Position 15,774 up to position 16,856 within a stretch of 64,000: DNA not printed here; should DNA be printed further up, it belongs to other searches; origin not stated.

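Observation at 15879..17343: AbiE type IV TA pair in inverted gene order (toxin first) behind a perfect 38-bp palindrome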

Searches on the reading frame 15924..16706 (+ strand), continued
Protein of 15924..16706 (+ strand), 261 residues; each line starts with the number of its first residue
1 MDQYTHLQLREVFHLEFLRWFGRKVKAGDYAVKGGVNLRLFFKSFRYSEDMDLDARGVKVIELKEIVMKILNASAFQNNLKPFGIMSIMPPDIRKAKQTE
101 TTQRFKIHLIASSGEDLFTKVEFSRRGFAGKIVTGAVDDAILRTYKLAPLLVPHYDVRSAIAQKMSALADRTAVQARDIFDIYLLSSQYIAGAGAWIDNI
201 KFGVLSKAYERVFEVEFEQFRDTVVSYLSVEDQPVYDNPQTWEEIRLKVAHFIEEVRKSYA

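Call 41: search_protein_families(library=padloc, proteins=[window:15924-16706:+], max_evalue=0.01)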
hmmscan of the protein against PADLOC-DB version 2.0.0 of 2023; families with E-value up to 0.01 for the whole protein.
window:15924-16706:+ (261 aa): 24 families
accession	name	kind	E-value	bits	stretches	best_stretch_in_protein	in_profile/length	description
PDLC02304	AbiEii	-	6.4e-14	50.5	1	30-218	43-216/260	AbiEii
PDLC02328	AbiEii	-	3.8e-13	47.8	1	32-190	17-146/203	AbiEii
PDLC02307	AbiEii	-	5.4e-13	47.2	1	14-190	8-149/219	AbiEii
PDLC02323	AbiEii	-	1.1e-09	36.3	1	32-192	42-190/248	AbiEii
PDLC02296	AbiEii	-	1.2e-09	35.8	2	10-54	26-70/282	AbiEii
PDLC02313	AbiEii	-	1.8e-09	35.5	1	3-188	17-191/254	AbiEii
PDLC02295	AbiEii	-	8.6e-08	29.8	1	28-188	39-194/261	AbiEii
PDLC02293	AbiEii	-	9.4e-08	29.9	1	30-186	42-191/270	AbiEii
PDLC02318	AbiEii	-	9.6e-08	29.7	1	18-187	30-185/280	AbiEii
PDLC02291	AbiEii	-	1.1e-07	29.6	1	17-191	46-206/310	AbiEii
PDLC02288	AbiEii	-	2.9e-06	24.4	1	17-214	40-223/294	AbiEii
PDLC02294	AbiEii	-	3.4e-06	25.1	1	25-187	40-187/260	AbiEii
PDLC02324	AbiEii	-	6.3e-06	24.1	1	161-191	130-160/231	AbiEii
PDLC02306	AbiEii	-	1e-05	23.3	1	31-230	42-248/280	AbiEii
PDLC02301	AbiEii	-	2.1e-05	22.3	1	29-257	63-282/291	AbiEii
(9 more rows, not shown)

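Call 46: fold_search(model_id=the predicted structure, library=pdb)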
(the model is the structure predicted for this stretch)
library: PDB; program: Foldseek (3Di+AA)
matches with E <= 10: 962; with E <= 0.001: 21
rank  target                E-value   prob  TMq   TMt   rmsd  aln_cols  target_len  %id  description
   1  7c46                  2.2e-08  1.00  0.50  0.46   9.4       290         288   17  Crystal Structure of Rv1045 toxin point variant K189A (released 2021-05-26)
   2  4o8s                  3.1e-08  1.00  0.55  0.60   6.7       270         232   18  Crystal structure of JHP933 from Helicobacter pylori (released 2014-09-10)
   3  4ok0_B                6.4e-08  1.00  0.53  0.60   5.9       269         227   16  Crystal structure of putative nucleotidyltransferase from H. pylori (released 2014-04-09)
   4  6j7r                  1.3e-07  1.00  0.47  0.43   9.8       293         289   16  Crystal structure of toxin TglT (unusual type guanylyltransferase-like toxin, Rv1045) mutant S78A co-expressed with TakA (released 2020-05-13)
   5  6j7n                  1.6e-07  1.00  0.50  0.45   9.4       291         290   17  Crystal structure of toxin TglT (unusual type guanylyltransferase-like toxin, Rv1045) mutant D82A co-expressed with TakA (released 2020-05-13)
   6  6y5u                  2.3e-07  1.00  0.48  0.44   9.2       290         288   16  MenT3 (aka TglT), nucleotidyltransferase toxin Rv1045 from Mycobacterium tuberculosis (released 2020-09-16)
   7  6j7s                  2.6e-07  1.00  0.48  0.44   9.0       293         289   17  Crystal structure of toxin TglT (unusual type guanylyltransferase-like toxin, Rv1045) wild type protein from Mycobacteri (released 2020-05-13)
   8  4ok0_A                2.7e-07  1.00  0.55  0.62   5.5       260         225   16  Crystal structure of putative nucleotidyltransferase from H. pylori (released 2014-04-09)
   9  6j7p                  2.7e-07  1.00  0.50  0.46   9.9       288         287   17  Crystal structure of toxin TglT (unusual type guanylyltransferase-like toxin, Rv1045) mutant E146Q co-expressed with Tak (released 2020-05-13)
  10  6j7o                  3.4e-07  1.00  0.48  0.44   9.1       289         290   18  Crystal structure of toxin TglT (unusual type guanylyltransferase-like toxin, Rv1045) mutant E146Q from Mycobacterium tu (released 2020-05-13)
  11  6j7q                  5.3e-07  1.00  0.46  0.42   9.5       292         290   16  Crystal structure of toxin TglT (unusual type guanylyltransferase-like toxin, Rv1045) mutant S78A from Mycobacterium tub (released 2020-05-13)
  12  6y56                  1.1e-06  1.00  0.58  0.53   7.7       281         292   17  MenT4, nucleotidyltransferase toxin Rv2826c from Mycobacterium tuberculosis H37Rv (released 2020-09-16)
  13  8xhr_A                1.3e-06  1.00  0.50  0.46   9.9       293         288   17  Crystal structure of Mycobacterium tuberculosis MenT3 bound with CTP (released 2024-02-28)
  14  5uvd                  7.7e-05  1.00  0.49  0.57   8.7       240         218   13  Crystal structure of an antigenic nucleotidyltransferase-like protein from Paracoccidioides brasiliensis (released 2018-01-31)
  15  8exf_A                1.3e-04  0.96  0.25  0.22  14.3       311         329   12  Crystal structure of human FAM46A-BCCIPa complex at 3.2 angstrom resolution (released 2023-03-15)
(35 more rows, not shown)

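Call 55: find_related_loci(query=A2, collection=viral_contigs, flank=4000)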
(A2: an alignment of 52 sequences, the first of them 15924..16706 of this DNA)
Query A2 (261 aa) in viral_contigs; peptide patterns used: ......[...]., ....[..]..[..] (x = any residue, [..] = any of these).
6 stretches matched a pattern; 1 encode a relative of the query (tblastn E <= 1e-3); 1 distinct loci.
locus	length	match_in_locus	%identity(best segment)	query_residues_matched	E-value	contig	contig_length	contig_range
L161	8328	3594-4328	40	8-255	2e-46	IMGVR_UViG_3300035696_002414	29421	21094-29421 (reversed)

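Call 58: search_dna_similar(query=window:15924-16706:+, collection=plasmids, mode=protein, max_evalue=0.001, max_rows=25)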
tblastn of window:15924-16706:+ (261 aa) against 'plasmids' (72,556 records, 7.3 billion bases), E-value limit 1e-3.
Records with a match: 9; places in all: 10; records where one place covers at least 80% of the query: 1.
Best place of each record, by identity: <60% 9.
By first word of the organism name: Acidiphilium 3; Bosea 2; Acaryochloris 2; Miltoncostaea 1; Pseudomonas 1.
By predicted mobility (MOB-suite, as given by PLSDB): non-mobilizable 9.
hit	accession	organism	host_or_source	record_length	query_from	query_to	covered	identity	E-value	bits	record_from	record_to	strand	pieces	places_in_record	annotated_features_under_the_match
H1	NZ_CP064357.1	Miltoncostaea oceani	pure culture,marine sediment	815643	6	185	69%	44.0%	4e-32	131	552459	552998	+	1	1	nucleotidyl transferase AbiEii/AbiGii toxin family protein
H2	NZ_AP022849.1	Bosea sp. ANAM02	Callyspongia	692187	27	254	87%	29.1%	7e-7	57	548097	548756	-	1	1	nucleotidyl transferase AbiEii/AbiGii toxin family protein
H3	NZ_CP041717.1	Acidiphilium multivorum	Cell culture,activated sludge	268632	1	204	78%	27.7%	7e-6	54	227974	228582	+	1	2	nucleotidyl transferase AbiEii/AbiGii toxin family protein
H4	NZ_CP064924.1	Acaryochloris marina S15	cell culture,surface of Pikea pinnata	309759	11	189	69%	29.2%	7e-7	57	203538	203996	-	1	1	nucleotidyl transferase AbiEii/AbiGii toxin family protein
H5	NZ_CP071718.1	Acaryochloris sp. 'Moss Beach'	culture,intertidal zone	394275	11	189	69%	29.2%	1e-6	57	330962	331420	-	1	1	nucleotidyl transferase AbiEii/AbiGii toxin family protein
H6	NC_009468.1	Acidiphilium cryptum JF-5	-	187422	10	201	74%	26.6%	7e-7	57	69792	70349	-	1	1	nucleotidyl transferase AbiEii/AbiGii toxin family protein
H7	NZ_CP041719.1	Acidiphilium multivorum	Cell culture,activated sludge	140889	9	201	74%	25.9%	2e-4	50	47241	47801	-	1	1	nucleotidyl transferase AbiEii/AbiGii toxin family protein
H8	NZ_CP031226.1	Pseudomonas amygdali pv. lachrymans str. M301315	-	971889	9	190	70%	26.3%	7e-4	48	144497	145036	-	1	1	nucleotidyl transferase AbiEii/AbiGii toxin family protein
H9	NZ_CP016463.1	Bosea sp. RAC05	Microbial isolate,Algal phycosphere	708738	9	195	72%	25.1%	2e-4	50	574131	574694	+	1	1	nucleotidyl transferase AbiEii/AbiGii toxin family protein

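Call 59: get_annotated_region(hit=H1, flank=2000)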
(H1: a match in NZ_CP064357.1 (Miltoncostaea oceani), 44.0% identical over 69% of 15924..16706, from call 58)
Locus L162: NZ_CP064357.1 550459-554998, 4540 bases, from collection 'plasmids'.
description: Miltoncostaea oceani strain SCSIO 61214 plasmid unnamed1, complete sequence
organism: Miltoncostaea oceani (NCBI taxid 2843216)
taxonomy: Bacteria; Actinomycetota; Thermoleophilia; Miltoncostaeales; Miltoncostaeaceae; Miltoncostaea; Miltoncostaea oceani
host: -; source: pure culture,marine sediment; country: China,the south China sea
typing (MOB-suite, as given by PLSDB): non-mobilizable
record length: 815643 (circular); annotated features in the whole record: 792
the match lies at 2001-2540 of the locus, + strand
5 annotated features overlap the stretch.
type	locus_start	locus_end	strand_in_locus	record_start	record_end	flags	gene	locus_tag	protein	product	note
CDS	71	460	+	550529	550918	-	-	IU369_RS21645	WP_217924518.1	hypothetical protein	-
CDS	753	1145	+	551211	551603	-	-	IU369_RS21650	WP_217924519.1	hypothetical protein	-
CDS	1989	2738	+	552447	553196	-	-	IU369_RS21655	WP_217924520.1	nucleotidyl transferase AbiEii/AbiGii toxin family protein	-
CDS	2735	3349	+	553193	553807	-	-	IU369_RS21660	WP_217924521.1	hypothetical protein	-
CDS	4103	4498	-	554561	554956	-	-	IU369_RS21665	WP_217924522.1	hypothetical protein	-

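Call 60: get_annotated_region(hit=H2, flank=2000)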
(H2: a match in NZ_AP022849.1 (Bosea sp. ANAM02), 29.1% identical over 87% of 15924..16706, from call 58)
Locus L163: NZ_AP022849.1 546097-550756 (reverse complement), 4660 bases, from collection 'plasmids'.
description: Bosea sp. ANAM02 plasmid pANAM02, complete sequence
organism: Bosea sp. ANAM02 (NCBI taxid 2020412)
taxonomy: Bacteria; Pseudomonadota; Alphaproteobacteria; Hyphomicrobiales; Boseaceae; Bosea; Bosea sp. ANAM02
host: -; source: Callyspongia; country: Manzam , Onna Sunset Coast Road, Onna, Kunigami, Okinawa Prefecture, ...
typing (MOB-suite, as given by PLSDB): non-mobilizable
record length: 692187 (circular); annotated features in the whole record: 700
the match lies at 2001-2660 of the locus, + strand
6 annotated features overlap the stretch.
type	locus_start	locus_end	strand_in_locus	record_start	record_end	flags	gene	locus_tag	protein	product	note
CDS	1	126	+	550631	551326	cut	-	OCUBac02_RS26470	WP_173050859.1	hypothetical protein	-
CDS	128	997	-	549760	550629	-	-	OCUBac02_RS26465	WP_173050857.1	hypothetical protein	-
CDS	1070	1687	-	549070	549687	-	-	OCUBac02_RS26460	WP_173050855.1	thymidine kinase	-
CDS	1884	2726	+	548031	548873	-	-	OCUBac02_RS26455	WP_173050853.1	nucleotidyl transferase AbiEii/AbiGii toxin family protein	-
CDS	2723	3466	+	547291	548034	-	-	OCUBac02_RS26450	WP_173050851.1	hypothetical protein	-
CDS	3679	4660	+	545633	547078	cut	-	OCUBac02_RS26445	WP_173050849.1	hypothetical protein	-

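Call 61: get_annotated_region(hit=H4, flank=2000)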
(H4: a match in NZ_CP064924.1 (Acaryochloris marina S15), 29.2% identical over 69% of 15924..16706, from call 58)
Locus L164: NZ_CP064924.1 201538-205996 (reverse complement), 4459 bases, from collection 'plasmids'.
description: Acaryochloris marina S15 plasmid unnamed8, complete sequence
organism: Acaryochloris marina S15 (NCBI taxid 2762553)
taxonomy: Bacteria; Cyanobacteriota; Cyanophyceae; Acaryochloridales; Acaryochloridaceae; Acaryochloris; Acaryochloris marina; Acaryochloris marina S15
host: -; source: cell culture,surface of Pikea pinnata; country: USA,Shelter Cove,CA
typing (MOB-suite, as given by PLSDB): non-mobilizable
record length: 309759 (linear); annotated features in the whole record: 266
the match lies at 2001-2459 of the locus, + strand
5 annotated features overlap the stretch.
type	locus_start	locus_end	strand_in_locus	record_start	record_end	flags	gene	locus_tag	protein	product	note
CDS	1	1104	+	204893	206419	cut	-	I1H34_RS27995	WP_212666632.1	hypothetical protein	-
CDS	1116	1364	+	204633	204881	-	-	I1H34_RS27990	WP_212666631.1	hypothetical protein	-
CDS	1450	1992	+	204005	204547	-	-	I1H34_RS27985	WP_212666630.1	hypothetical protein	-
CDS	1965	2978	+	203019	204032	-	-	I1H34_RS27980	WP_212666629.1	nucleotidyl transferase AbiEii/AbiGii toxin family protein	-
CDS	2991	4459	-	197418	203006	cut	mobF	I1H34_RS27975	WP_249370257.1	MobF family relaxase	-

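Call 62: search_protein_families(library=padloc, proteins=[L162:2735-3346:+, L163:2723-3463:+, L164:1450-1989:+, L161:4334-4939:+], max_evalue=0.001)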
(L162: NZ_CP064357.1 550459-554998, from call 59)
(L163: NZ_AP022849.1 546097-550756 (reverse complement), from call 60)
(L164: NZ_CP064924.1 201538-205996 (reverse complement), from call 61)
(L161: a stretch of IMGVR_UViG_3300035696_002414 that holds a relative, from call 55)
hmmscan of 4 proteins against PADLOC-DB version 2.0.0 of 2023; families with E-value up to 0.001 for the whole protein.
L162:2735-3346:+ (204 aa): 14 families
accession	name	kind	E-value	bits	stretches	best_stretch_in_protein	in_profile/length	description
PDLC02241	AbiEi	-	8.9e-23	79.1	1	16-191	13-192/199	AbiEi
PDLC02267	AbiEi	-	8.9e-20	69.2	1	9-149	12-153/252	AbiEi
PDLC02272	AbiEi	-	4.6e-14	50.7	1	35-190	30-191/200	AbiEi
PDLC02230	AbiEi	-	5.8e-14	50.2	1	30-172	15-158/192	AbiEi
PDLC02271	AbiEi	-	1.5e-07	28.9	1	16-107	22-120/263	AbiEi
PDLC02232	AbiEi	-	2.1e-07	29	1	12-121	15-130/177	AbiEi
PDLC02225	AbiEi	-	1e-06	26.6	1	34-124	31-117/198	AbiEi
PDLC02240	AbiEi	-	2.7e-06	25.1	1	13-124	13-129/216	AbiEi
PDLC02283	AbiEi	-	1.3e-05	23.1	1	36-105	33-103/201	AbiEi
PDLC02265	AbiEi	-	1.4e-05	22.9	1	35-107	29-102/198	AbiEi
PDLC02269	AbiEi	-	1.4e-05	22.6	1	16-107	11-105/251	AbiEi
PDLC02287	AbiEi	-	1.7e-05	22.5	1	17-110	12-108/253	AbiEi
PDLC02274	AbiEi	-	2.1e-05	22.3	1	17-123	17-128/217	AbiEi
PDLC02255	AbiEi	-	0.00045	17.8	1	36-152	35-149/186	AbiEi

L163:2723-3463:+ (247 aa): 5 families
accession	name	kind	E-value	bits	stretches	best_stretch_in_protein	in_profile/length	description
PDLC02230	AbiEi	-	7.6e-10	36.8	1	59-182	24-137/192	AbiEi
PDLC02241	AbiEi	-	4.8e-08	31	1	60-214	34-181/199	AbiEi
PDLC02272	AbiEi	-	8e-06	23.8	1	132-183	102-149/200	AbiEi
PDLC02255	AbiEi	-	5e-05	21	1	49-183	29-148/186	AbiEi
PDLC02240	AbiEi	-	0.00089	16.8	0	57-183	37-162/216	AbiEi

L164:1450-1989:+ (180 aa): 3 families
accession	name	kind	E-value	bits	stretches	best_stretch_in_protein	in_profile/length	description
PDLC02280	AbiEi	-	7.7e-46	154.1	1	19-178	3-151/153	AbiEi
PDLC02284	AbiEi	-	2.1e-07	29.4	1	27-66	2-41/138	AbiEi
PDLC02285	AbiEi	-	2.3e-07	29.3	1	26-147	2-96/128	AbiEi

L161:4334-4939:+ (202 aa): 18 families
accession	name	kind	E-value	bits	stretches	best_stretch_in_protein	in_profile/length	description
PDLC02241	AbiEi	-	1.9e-28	97.7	1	17-156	14-152/199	AbiEi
PDLC02267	AbiEi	-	1.1e-19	68.9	1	2-150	5-153/252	AbiEi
PDLC02272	AbiEi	-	7.7e-19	66.3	1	17-151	15-150/200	AbiEi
PDLC02230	AbiEi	-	3.5e-18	64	1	35-156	20-141/192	AbiEi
PDLC02232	AbiEi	-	3.4e-15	54.3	1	4-148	7-159/177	AbiEi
PDLC02255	AbiEi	-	6.8e-15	53.1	1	12-155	10-151/186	AbiEi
PDLC02225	AbiEi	-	3.8e-09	34.6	1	33-148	30-144/198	AbiEi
PDLC02240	AbiEi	-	8.4e-09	33.3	1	13-155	13-165/216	AbiEi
PDLC02249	AbiEi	-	1.2e-06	26.5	1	24-152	24-145/184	AbiEi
PDLC02269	AbiEi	-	5.7e-06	23.8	1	13-148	8-143/251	AbiEi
PDLC02271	AbiEi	-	1.1e-05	22.8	1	7-150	13-167/263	AbiEi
PDLC02228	AbiEi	-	1.2e-05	22.7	1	34-152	52-163/216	AbiEi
PDLC02238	AbiEi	-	1.9e-05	22.5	1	35-110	15-88/180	AbiEi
PDLC01720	Csa3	-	4.5e-05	22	1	2-57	26-85/118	Csa3_1_CAS-I-II-III-IV-V-VI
PDLC02287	AbiEi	-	0.00011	19.9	1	13-147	8-142/253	AbiEi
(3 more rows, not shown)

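Call 68: find_encoding_contigs(protein=P0001, flank=3000, max_places=2)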
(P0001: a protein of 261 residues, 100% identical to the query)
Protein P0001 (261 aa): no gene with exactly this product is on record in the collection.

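Call 80: get_annotated_region(hit=H3, flank=1500)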
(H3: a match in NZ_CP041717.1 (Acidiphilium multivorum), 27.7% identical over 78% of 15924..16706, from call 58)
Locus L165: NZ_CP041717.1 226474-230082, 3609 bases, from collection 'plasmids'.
description: Acidiphilium multivorum strain JZ-6 plasmid unnamed1, complete sequence
organism: Acidiphilium multivorum (NCBI taxid 62140)
taxonomy: Bacteria; Pseudomonadota; Alphaproteobacteria; Rhodospirillales; Acetobacteraceae; Acidiphilium; Acidiphilium multivorum
host: -; source: Cell culture,activated sludge; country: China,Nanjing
typing (MOB-suite, as given by PLSDB): non-mobilizable; mating-pair formation MPF_I
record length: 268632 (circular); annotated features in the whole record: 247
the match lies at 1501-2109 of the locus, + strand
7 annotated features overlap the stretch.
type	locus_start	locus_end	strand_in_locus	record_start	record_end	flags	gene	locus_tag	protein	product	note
CDS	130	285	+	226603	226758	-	-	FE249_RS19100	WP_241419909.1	hypothetical protein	-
CDS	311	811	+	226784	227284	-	-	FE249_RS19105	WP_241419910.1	DUF6036 family nucleotidyltransferase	-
CDS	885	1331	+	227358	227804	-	-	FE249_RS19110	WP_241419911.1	hypothetical protein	-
CDS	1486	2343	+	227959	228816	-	-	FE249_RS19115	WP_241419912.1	nucleotidyl transferase AbiEii/AbiGii toxin family protein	-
CDS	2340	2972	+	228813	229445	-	-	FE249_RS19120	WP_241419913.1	hypothetical protein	-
CDS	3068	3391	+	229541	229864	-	-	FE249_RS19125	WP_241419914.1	DUF4031 domain-containing protein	-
CDS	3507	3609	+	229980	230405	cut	-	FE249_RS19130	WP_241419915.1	hypothetical protein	-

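Call 81: get_annotated_region(hit=H6, flank=1500)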
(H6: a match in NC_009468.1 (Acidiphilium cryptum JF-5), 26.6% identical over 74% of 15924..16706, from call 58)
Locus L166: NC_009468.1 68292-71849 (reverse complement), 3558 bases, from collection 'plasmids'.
description: Acidiphilium cryptum JF-5 plasmid pACRY02, complete sequence
organism: Acidiphilium cryptum JF-5 (NCBI taxid 349163)
taxonomy: Bacteria; Pseudomonadota; Alphaproteobacteria; Rhodospirillales; Acetobacteraceae; Acidiphilium; Acidiphilium cryptum; Acidiphilium cryptum JF-5
host: -; source: -; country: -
typing (MOB-suite, as given by PLSDB): non-mobilizable; replicon rep_cluster_1239; mating-pair formation MPF_I
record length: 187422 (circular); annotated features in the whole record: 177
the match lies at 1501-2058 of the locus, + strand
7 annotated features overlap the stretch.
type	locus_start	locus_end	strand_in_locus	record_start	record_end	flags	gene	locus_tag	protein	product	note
CDS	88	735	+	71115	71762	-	-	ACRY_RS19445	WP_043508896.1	hypothetical protein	-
CDS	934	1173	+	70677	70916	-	-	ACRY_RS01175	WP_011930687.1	hypothetical protein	-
CDS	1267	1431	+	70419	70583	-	-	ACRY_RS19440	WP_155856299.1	hypothetical protein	-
CDS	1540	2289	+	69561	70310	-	-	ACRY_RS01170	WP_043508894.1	nucleotidyl transferase AbiEii/AbiGii toxin family protein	-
CDS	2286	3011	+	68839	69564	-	-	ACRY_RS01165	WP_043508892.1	hypothetical protein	-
CDS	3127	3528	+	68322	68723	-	-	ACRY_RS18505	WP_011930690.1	helix-turn-helix transcriptional regulator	-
CDS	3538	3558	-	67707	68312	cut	-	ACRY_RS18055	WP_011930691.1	restriction endonuclease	-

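Call 82: get_annotated_region(hit=H8, flank=1500)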
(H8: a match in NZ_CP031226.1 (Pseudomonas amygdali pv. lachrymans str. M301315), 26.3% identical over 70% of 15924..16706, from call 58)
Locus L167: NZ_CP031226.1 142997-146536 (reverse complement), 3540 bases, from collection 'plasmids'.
description: Pseudomonas amygdali pv. lachrymans str. M301315 plasmid pMPPla107, complete sequence
organism: Pseudomonas amygdali pv. lachrymans str. M301315 (NCBI taxid 629260)
taxonomy: Bacteria; Pseudomonadota; Gammaproteobacteria; Pseudomonadales; Pseudomonadaceae; Pseudomonas; Pseudomonas amygdali; Pseudomonas amygdali pv. lachrymans str. M301315
host: -; source: -; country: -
typing (MOB-suite, as given by PLSDB): non-mobilizable; replicon rep_cluster_1322; mating-pair formation MPF_I
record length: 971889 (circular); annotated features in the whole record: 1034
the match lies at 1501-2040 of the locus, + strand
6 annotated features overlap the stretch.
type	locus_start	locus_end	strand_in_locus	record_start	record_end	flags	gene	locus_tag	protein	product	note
CDS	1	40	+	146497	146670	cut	-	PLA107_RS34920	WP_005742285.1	hypothetical protein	-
CDS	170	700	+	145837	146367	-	-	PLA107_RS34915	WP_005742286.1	hypothetical protein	-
CDS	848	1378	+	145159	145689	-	-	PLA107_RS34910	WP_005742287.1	hypothetical protein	-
CDS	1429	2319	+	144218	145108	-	-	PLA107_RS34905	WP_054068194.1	nucleotidyl transferase AbiEii/AbiGii toxin family protein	-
CDS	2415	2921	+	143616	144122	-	-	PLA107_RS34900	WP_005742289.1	hypothetical protein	-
CDS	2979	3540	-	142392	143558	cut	-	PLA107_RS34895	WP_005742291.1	ribonucleotide-diphosphate reductase subunit beta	GO:0009263 - deoxyribonucleotide biosynthetic process [Evidence IEA]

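Call 83: get_annotated_region(hit=H9, flank=1500)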
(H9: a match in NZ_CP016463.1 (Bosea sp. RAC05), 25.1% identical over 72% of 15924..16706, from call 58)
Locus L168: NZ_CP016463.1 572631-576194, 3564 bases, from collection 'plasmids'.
description: Bosea sp. RAC05 plasmid pBSY19_1, complete sequence
organism: Bosea sp. RAC05 (NCBI taxid 1842539)
taxonomy: Bacteria; Pseudomonadota; Alphaproteobacteria; Hyphomicrobiales; Boseaceae; Bosea; Bosea sp. RAC05
host: -; source: Microbial isolate,Algal phycosphere; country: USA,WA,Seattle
typing (MOB-suite, as given by PLSDB): non-mobilizable
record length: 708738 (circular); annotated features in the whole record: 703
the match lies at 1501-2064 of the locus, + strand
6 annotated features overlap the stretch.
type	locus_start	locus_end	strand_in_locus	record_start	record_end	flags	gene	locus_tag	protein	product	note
CDS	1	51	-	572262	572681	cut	ndk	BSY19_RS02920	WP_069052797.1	nucleoside-diphosphate kinase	-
CDS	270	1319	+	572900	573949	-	-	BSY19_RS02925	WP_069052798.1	hypothetical protein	-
CDS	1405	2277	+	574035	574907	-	-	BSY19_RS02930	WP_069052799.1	nucleotidyl transferase AbiEii/AbiGii toxin family protein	-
CDS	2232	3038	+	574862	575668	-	-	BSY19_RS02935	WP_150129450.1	hypothetical protein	-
CDS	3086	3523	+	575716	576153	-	-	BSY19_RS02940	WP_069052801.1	hypothetical protein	-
CDS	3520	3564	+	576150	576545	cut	-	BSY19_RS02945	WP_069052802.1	hypothetical protein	-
